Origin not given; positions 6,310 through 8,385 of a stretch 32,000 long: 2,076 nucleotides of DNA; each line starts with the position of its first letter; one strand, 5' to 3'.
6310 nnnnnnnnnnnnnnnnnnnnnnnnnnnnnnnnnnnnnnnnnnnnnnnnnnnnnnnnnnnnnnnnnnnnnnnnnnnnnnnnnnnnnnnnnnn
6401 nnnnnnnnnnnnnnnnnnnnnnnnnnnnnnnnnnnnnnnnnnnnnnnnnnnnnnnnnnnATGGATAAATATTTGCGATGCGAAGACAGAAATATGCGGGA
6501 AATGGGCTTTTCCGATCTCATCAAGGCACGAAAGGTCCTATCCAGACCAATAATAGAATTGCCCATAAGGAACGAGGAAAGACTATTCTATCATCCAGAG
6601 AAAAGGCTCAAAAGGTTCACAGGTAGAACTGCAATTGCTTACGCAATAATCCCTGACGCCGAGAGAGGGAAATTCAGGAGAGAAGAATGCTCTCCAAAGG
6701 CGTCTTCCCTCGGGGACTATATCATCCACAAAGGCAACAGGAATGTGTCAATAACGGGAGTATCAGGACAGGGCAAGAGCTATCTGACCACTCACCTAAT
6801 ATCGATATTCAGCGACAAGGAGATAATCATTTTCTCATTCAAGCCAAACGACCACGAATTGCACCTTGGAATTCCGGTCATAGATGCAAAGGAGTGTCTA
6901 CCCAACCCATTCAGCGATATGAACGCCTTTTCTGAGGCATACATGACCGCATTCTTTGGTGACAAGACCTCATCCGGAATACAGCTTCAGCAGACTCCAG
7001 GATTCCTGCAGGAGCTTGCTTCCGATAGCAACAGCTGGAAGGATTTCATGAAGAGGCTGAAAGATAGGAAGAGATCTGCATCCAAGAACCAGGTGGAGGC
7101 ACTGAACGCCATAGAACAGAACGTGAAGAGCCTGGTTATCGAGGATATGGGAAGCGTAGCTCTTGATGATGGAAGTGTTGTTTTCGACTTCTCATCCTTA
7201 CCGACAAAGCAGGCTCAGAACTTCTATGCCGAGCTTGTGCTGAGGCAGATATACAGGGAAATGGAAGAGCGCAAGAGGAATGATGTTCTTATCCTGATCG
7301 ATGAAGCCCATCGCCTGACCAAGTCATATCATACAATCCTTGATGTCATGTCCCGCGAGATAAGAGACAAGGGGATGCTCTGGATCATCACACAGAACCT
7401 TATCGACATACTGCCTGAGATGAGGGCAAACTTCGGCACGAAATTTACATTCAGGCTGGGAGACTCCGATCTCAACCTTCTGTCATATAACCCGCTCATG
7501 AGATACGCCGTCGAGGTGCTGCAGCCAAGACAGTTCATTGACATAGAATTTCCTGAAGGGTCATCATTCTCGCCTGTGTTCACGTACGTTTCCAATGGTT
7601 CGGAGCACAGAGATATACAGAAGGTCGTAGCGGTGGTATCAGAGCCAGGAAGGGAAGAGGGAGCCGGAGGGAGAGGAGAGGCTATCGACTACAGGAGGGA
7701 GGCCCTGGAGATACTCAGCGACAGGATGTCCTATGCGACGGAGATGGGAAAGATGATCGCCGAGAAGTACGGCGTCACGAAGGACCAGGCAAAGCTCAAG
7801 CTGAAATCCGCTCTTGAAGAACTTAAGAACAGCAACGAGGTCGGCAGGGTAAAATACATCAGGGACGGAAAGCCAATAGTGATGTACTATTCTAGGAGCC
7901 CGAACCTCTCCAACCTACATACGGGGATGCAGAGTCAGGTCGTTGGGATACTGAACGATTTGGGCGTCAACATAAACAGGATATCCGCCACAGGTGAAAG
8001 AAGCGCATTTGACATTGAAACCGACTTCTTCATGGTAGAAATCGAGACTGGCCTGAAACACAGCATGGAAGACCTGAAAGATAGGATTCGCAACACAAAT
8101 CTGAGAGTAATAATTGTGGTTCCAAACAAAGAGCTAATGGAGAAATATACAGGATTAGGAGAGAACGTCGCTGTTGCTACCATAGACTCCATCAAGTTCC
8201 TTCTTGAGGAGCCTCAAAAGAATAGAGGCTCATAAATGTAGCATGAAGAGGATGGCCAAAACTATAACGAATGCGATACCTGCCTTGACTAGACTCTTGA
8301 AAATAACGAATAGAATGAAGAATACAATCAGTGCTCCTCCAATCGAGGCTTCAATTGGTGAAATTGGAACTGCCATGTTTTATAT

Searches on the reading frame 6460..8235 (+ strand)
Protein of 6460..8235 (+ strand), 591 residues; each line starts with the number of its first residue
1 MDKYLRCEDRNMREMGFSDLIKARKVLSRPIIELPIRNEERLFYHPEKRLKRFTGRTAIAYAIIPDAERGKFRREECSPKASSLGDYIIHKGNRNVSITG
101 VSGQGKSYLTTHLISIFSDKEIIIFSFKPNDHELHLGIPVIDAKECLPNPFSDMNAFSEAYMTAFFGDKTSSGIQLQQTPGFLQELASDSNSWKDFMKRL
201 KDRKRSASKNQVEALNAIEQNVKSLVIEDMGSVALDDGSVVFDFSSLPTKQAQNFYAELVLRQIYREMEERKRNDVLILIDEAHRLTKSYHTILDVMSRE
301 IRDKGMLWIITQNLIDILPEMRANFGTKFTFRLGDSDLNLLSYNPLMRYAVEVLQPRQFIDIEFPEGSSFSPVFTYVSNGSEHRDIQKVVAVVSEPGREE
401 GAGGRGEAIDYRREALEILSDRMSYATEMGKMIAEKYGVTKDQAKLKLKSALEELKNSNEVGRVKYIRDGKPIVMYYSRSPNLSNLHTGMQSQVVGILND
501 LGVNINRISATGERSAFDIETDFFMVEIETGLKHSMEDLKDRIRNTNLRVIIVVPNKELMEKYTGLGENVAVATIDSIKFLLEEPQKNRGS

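Call 57: search_protein_families(library=phrogs, proteins=[window:6460-8235:+], max_evalue=0.01)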
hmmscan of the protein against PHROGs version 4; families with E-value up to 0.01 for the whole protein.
window:6460-8235:+ (591 aa): 4 families
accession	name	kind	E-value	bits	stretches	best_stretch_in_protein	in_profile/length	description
phrog_2666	-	head and packaging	1.1e-07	31.9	1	202-335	362-486/555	terminase large subunit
phrog_7035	-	unknown function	1.3e-05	24.7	1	195-342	406-568/969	-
phrog_3922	-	head and packaging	0.0043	17.3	1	182-272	18-101/362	major head protein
phrog_2630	-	unknown function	0.0061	16.9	0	91-120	29-58/326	-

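Call 58: search_protein_families(library=pfam, proteins=[window:6460-8235:+], max_evalue=0.001)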
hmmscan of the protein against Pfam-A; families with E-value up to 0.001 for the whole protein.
window:6460-8235:+ (591 aa): 6 families
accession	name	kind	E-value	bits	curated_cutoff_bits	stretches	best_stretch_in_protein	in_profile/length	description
PF04851.21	ResIII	-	6.3e-06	26.6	22.5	0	254-299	114-152/164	Type III restriction enzyme, res subunit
PF13401.12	AAA_22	-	1.2e-05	26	27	0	92-291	4-98/130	AAA domain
PF12846.13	AAA_10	-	1.5e-05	24.7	27.5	0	261-335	226-305/362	AAA-like domain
PF13191.12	AAA_16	-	4.2e-05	24.5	32.6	1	91-309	21-167/167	AAA ATPase domain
PF13173.12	AAA_14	-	7e-05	23.3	27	0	93-132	2-42/129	AAA domain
PF01842.31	ACT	-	0.00055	20.1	27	0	492-542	15-64/66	ACT domain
